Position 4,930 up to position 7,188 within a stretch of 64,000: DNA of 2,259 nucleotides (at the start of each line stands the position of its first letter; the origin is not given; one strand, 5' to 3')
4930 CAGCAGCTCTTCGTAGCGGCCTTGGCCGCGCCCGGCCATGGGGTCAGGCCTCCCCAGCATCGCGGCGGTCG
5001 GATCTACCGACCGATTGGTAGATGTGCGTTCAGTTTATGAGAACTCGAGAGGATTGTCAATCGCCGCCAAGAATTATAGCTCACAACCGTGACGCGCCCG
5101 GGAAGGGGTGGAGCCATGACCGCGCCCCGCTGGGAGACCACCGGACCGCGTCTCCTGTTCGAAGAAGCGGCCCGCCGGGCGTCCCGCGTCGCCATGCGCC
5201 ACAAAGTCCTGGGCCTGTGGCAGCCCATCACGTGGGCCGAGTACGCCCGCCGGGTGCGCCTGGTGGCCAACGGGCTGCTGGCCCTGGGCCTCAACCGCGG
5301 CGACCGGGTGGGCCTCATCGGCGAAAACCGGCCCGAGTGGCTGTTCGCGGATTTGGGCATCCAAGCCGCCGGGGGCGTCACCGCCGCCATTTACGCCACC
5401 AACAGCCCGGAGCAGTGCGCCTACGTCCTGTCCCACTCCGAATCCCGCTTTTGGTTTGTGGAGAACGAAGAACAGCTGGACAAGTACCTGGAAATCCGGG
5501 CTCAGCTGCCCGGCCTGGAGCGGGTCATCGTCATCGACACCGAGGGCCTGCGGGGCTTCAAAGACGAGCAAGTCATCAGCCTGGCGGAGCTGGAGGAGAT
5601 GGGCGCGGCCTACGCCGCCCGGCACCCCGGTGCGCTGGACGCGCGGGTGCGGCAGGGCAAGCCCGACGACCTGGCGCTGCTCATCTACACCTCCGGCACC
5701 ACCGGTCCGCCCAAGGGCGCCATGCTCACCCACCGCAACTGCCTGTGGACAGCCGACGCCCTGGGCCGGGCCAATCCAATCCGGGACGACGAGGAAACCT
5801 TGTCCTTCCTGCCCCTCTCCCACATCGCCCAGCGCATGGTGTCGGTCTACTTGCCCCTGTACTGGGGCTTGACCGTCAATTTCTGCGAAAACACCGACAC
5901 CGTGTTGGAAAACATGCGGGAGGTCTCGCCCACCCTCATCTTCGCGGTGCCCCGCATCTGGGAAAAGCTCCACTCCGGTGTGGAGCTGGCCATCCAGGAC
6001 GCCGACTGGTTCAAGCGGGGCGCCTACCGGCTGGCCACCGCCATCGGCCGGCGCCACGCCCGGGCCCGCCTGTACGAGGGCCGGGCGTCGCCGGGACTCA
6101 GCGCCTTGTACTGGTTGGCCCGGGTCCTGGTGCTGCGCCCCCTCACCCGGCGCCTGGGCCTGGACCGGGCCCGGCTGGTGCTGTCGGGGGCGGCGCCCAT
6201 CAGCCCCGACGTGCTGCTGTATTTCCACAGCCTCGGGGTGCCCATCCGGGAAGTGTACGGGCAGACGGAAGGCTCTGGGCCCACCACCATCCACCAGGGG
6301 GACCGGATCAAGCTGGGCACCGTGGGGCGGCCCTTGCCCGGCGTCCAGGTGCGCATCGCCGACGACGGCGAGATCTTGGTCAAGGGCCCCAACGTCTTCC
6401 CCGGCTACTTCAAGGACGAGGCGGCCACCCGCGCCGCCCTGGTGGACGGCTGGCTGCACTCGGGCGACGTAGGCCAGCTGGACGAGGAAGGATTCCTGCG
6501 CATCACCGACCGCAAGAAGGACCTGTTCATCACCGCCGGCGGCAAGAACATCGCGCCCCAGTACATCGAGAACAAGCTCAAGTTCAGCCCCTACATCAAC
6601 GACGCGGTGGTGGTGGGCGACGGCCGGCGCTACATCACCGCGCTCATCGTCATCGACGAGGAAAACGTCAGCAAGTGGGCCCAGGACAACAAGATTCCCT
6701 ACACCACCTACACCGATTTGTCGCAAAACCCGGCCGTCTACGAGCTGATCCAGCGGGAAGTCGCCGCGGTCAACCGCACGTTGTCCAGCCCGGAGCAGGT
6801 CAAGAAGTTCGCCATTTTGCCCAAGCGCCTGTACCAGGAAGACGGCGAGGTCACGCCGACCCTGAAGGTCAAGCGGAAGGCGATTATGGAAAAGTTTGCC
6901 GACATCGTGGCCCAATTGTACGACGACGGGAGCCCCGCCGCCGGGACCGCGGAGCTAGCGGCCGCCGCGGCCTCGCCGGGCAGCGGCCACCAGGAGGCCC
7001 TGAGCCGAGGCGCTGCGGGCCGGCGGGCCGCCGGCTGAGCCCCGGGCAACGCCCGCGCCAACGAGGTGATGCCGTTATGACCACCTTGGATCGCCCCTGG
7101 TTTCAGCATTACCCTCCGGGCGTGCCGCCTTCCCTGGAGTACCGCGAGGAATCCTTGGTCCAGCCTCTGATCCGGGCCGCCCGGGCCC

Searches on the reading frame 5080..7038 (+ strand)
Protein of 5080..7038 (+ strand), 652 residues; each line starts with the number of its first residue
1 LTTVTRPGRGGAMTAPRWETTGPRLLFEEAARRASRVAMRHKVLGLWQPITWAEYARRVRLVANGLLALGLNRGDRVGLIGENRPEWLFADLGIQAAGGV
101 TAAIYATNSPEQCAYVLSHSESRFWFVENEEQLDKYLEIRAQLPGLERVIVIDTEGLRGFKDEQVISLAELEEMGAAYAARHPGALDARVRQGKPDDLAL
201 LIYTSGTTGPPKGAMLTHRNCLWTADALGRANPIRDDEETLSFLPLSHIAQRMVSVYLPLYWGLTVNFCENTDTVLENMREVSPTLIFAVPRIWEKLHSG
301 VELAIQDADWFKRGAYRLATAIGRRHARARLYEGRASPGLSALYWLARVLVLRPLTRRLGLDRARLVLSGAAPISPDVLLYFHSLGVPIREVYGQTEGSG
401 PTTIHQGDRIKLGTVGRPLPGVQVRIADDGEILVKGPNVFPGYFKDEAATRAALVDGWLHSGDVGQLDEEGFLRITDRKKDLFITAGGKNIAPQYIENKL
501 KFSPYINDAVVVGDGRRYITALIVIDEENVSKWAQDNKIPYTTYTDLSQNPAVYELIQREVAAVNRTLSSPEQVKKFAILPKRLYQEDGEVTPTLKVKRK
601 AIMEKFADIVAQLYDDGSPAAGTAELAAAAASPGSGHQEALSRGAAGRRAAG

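Call 18: search_protein_families(library=pfam, proteins=[window:5080-7038:+], max_evalue=0.00001)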
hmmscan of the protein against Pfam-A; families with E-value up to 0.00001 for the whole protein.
window:5080-7038:+ (652 aa): 2 families
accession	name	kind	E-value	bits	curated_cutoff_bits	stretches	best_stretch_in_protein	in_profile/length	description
PF00501.34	AMP-binding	-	8.7e-83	278.7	29.9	1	27-444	2-384/384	AMP-binding enzyme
PF23562.2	AMP-binding_C_3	-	8.5e-13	49.2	20.8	1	481-616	2-122/124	AMP-binding enzyme C-terminal domain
